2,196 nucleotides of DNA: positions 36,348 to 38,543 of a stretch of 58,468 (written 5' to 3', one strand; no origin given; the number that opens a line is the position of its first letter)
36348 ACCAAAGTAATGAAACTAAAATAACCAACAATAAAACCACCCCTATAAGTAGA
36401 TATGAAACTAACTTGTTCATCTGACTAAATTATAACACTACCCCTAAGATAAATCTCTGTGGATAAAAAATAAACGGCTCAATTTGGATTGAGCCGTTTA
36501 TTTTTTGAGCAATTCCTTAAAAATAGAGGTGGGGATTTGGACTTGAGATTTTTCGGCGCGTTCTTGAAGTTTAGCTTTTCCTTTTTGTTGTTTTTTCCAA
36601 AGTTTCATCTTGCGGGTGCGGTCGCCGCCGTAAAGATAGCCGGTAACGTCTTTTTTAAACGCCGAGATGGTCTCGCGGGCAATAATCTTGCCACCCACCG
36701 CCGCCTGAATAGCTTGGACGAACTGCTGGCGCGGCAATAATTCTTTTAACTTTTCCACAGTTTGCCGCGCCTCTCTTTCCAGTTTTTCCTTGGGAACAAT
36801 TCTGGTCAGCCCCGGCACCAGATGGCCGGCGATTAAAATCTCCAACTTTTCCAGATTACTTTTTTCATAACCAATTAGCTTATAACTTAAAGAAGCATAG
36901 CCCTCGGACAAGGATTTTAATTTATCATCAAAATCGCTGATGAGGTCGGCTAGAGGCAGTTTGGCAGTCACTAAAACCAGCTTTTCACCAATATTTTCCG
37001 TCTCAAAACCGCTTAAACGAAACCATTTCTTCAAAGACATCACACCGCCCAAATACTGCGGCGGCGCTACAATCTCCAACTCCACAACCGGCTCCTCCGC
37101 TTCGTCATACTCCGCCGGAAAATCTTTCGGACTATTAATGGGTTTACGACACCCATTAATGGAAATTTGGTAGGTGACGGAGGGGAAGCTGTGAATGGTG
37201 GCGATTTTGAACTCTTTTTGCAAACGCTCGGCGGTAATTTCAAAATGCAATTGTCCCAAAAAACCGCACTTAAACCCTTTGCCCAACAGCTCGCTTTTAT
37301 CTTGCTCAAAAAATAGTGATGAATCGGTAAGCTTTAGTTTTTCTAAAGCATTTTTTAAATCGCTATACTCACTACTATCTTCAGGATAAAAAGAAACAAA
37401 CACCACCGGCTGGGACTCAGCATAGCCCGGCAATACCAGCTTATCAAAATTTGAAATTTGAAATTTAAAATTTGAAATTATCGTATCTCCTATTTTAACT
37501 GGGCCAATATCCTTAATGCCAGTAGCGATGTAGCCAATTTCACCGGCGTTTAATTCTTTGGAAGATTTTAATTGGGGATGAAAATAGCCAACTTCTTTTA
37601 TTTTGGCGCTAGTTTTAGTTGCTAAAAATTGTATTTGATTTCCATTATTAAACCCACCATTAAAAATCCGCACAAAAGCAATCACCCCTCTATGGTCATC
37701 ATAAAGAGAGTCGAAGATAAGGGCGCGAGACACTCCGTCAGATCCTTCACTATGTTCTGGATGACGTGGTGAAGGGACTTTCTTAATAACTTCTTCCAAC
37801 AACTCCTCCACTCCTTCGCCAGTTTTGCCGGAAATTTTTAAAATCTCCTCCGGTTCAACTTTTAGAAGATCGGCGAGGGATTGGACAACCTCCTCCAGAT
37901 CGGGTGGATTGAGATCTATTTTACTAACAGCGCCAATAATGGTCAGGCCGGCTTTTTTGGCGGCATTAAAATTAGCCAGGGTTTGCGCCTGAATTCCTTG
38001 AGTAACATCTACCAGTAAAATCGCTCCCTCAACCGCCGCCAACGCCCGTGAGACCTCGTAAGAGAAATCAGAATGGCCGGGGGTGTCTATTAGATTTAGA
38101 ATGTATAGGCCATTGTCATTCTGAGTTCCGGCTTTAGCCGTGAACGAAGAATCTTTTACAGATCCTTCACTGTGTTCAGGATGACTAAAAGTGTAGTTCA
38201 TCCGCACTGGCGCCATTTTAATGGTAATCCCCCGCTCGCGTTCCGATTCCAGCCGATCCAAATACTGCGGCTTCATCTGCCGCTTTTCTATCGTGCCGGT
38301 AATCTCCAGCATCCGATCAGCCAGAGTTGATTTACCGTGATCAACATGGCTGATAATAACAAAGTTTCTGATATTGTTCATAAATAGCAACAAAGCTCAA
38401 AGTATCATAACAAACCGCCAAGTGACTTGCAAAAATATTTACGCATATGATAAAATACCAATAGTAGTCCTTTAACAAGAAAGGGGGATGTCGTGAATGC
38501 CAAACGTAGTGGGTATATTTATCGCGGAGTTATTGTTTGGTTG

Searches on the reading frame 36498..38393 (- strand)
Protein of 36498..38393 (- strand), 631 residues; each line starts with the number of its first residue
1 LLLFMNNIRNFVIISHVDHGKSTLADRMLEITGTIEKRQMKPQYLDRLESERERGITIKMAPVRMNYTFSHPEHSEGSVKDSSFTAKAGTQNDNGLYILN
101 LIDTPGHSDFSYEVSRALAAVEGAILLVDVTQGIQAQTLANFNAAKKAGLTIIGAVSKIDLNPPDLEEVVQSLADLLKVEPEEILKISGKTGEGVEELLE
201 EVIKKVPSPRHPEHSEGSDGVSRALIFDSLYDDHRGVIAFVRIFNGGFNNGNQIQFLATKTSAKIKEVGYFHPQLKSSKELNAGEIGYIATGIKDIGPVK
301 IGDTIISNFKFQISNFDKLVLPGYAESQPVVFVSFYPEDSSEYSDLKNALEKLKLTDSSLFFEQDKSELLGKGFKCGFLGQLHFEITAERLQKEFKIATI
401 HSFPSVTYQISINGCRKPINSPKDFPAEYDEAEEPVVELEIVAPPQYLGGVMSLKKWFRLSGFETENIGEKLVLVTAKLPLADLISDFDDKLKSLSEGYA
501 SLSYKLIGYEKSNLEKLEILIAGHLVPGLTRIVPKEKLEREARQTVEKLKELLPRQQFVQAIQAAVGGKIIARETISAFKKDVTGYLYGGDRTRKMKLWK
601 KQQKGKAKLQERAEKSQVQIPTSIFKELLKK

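Call 16: find_related_loci(query=window:36498-38393:-, collection=genome_contigs, flank=10000)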
Query window:36498-38393:- (631 aa) in genome_contigs; peptide patterns used: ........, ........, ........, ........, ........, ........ (x = any residue, [..] = any of these).
599 stretches matched a pattern (row limit reached: there are more); 483 encode a relative of the query (tblastn E <= 1e-3); the best 80 are kept; 80 distinct loci.
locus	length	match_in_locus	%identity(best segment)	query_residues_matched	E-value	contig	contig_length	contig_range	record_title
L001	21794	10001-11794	69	2-631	0e+0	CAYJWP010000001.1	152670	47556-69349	MAG TPA_asm: uncultured Candidatus Saccharibacteria bacterium isolate ERP125453_co1_507 genome assembly, contig: NODE_32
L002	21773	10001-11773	67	3-631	0e+0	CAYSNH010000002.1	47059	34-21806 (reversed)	MAG TPA_asm: uncultured Candidatus Saccharibacteria bacterium isolate SRP077602_co9_26 genome assembly, contig: NODE_613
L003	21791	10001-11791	66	5-631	0e+0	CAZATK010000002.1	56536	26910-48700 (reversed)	MAG TPA_asm: uncultured Candidatus Saccharibacteria bacterium isolate SRP178908_co1_176 genome assembly, contig: NODE_26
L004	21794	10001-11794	63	7-631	0e+0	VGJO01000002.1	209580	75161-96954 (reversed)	MAG: Candidatus Harrisonbacteria bacterium isolate K_Offshore_120m_m1_041 K_Offshore_120m_m1_041_Ga0194131_10000026, who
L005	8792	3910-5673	62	4-631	0e+0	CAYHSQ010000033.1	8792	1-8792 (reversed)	MAG TPA_asm: uncultured Candidatus Saccharibacteria bacterium isolate ERP119705_co14_88 genome assembly, contig: NODE_12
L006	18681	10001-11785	63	5-631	0e+0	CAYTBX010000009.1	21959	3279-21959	MAG TPA_asm: uncultured Candidatus Saccharibacteria bacterium isolate ERP113451_co1_2 genome assembly, contig: NODE_2715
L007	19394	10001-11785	62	5-631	0e+0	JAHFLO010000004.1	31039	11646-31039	MAG: Candidatus Harrisonbacteria bacterium isolate nzgw435 NODE_479_length_31040_cov_10.472848, whole genome shotgun seq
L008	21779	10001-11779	60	5-631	0e+0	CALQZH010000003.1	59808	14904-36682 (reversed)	MAG: Parcubacteria group bacterium isolate Ike-150m-21 genome assembly, contig: Ike-150-c178, whole genome shotgun seque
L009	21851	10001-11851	63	3-631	0e+0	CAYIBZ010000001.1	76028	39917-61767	MAG TPA_asm: uncultured Candidatus Saccharibacteria bacterium isolate ERP119705_co1_679 genome assembly, contig: NODE_21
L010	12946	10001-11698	61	4-627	0e+0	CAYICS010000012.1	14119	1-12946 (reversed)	MAG TPA_asm: uncultured Candidatus Saccharibacteria bacterium isolate ERP119705_co1_1138 genome assembly, contig: NODE_5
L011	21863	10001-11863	59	1-631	0e+0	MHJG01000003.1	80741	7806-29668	MAG: Candidatus Harrisonbacteria bacterium RIFCSPHIGHO2_02_FULL_42_16 rifcsphigho2_02_scaffold_2071, whole genome shotgu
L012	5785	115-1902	61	5-631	0e+0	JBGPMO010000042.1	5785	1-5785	MAG: Candidatus Paceibacteria bacterium isolate OBJ_0618_7090110_236 k141_7735796_length_5785_cov_8.0000, whole genome s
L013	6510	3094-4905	60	4-631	0e+0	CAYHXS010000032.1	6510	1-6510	MAG TPA_asm: uncultured Candidatus Saccharibacteria bacterium isolate ERP119705_co17_1020 genome assembly, contig: NODE_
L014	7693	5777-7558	61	6-631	0e+0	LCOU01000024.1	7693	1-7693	MAG: Parcubacteria group bacterium GW2011_GWA2_47_8b UY12_C0024, whole genome shotgun sequence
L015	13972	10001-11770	60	4-631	0e+0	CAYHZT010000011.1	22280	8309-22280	MAG TPA_asm: uncultured Candidatus Saccharibacteria bacterium isolate ERP119705_co1_1093 genome assembly, contig: NODE_2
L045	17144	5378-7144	57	5-631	0e+0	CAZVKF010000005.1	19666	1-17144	MAG TPA_asm: uncultured Candidatus Saccharibacteria bacterium isolate binchicken_co38_1281 genome assembly, contig: NODE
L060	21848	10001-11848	57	5-631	0e+0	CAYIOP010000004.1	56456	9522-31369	MAG TPA_asm: uncultured Candidatus Saccharibacteria bacterium isolate ERP119705_co3_310 genome assembly, contig: NODE_40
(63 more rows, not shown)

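Call 25: search_protein_families(library=pfam, proteins=[L002:14252-15352:+, L002:13521-14252:+, L001:13567-14454:+, L001:15559-16701:+, L002:15360-16388:+, L002:16401-17879:+], max_evalue=10)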
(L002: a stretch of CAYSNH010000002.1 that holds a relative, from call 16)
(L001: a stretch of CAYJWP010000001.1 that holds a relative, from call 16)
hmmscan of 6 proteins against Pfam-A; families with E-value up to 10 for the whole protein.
L002:14252-15352:+ (366 aa): 1 family
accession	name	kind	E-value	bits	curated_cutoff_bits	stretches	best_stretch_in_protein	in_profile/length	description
PF13365.12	Trypsin_2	-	1.4e-10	42.5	27.6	1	152-307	1-139/144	Trypsin-like peptidase domain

L002:13521-14252:+ (243 aa): 7 families
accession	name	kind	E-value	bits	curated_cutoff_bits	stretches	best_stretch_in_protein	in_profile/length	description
PF14712.11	Snapin_Pallidin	-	0.0006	20.7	29.6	1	31-63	53-85/89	Snapin/Pallidin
PF10073.14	GapR_DNA-bd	-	0.0035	17.3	22.6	1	33-66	3-36/72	GapR-like, DNA-binding domain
PF10152.14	CCDC53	-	0.0095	16.8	24.6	1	40-158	21-121/147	Subunit CCDC53 of WASH complex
PF16326.10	ABC_tran_CTD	-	0.065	13.9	32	1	41-67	9-35/69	ABC transporter C-terminal domain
PF22638.1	FlgK_D1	-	0.067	13.2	28.6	1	33-62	69-98/233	Flagellar hook-associated protein FlgK helical domain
PF01109.22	GM_CSF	-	0.17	12.5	20.1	0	120-147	88-115/122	Granulocyte-macrophage colony-stimulating factor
PF22470.1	Histone_HNS_N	-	3.2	8.2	24.5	1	32-61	23-52/79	H-NS histone-like proteins, N-terminal domain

L001:13567-14454:+ (295 aa): 1 family
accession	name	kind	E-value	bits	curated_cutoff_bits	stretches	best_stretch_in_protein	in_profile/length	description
PF23806.1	Phage_TTP_14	-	0.15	11.9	27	1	78-113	149-183/292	Phage tail tube protein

L001:15559-16701:+ (380 aa): 2 families
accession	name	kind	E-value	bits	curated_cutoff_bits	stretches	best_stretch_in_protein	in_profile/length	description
PF17561.7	TssO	-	0.045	14.4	29.2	1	2-37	4-39/148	Type VI secretion system, TssO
PF16962.11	ABC_export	-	0.049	12.6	29.7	1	3-49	243-289/531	Putative ABC exporter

L002:15360-16388:+ (342 aa): 0 families

L002:16401-17879:+ (492 aa): 0 families

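Call 73: search_protein_families(library=pfam, proteins=[L001:11981-13543:+, L002:12050-13519:+], max_evalue=0.1)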
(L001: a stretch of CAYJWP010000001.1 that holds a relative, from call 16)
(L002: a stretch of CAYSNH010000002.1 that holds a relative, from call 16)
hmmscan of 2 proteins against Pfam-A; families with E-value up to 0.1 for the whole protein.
L001:11981-13543:+ (520 aa): 3 families
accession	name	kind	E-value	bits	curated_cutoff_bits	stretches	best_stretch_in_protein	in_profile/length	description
PF25600.1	TRIM_CC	-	0.072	13.4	30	0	205-239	61-95/142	TRIM protein coiled-coil region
PF01920.25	Prefoldin_2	-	0.098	13.1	27.6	0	490-517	21-47/106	Prefoldin subunit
PF17442.7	U62_UL91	-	0.098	13.1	25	0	137-163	4-30/65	Functional domain of U62 and UL91 proteins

L002:12050-13519:+ (489 aa): 0 families

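Call 108: search_protein_families(library=pfam, proteins=[L004:11967-13727:-, L004:14172-14561:-, L004:14548-15045:-, L007:11893-12447:+, L007:12366-12959:+, L060:11949-12518:+, L060:12518-13486:+], max_evalue=0.01)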
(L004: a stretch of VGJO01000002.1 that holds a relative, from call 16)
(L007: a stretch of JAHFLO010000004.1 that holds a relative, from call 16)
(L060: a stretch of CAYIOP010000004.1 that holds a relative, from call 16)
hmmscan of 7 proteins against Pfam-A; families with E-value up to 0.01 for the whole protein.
L004:11967-13727:- (586 aa): 3 families
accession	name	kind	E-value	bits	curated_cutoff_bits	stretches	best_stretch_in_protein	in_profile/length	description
PF00239.26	Resolvase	-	1.3e-19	71.2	23.3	1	24-169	2-144/145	Resolvase, N terminal domain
PF07508.19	Recombinase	-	5.9e-15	55.8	21.1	1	192-279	2-102/102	Recombinase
PF13408.12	Zn_ribbon_recom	-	3.7e-08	34.1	25.3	1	295-354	4-56/58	Recombinase zinc beta ribbon domain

L004:14172-14561:- (129 aa): 0 families

L004:14548-15045:- (165 aa): 0 families

L007:11893-12447:+ (184 aa): 0 families

L007:12366-12959:+ (197 aa): 0 families

L060:11949-12518:+ (189 aa): 0 families

L060:12518-13486:+ (322 aa): 0 families
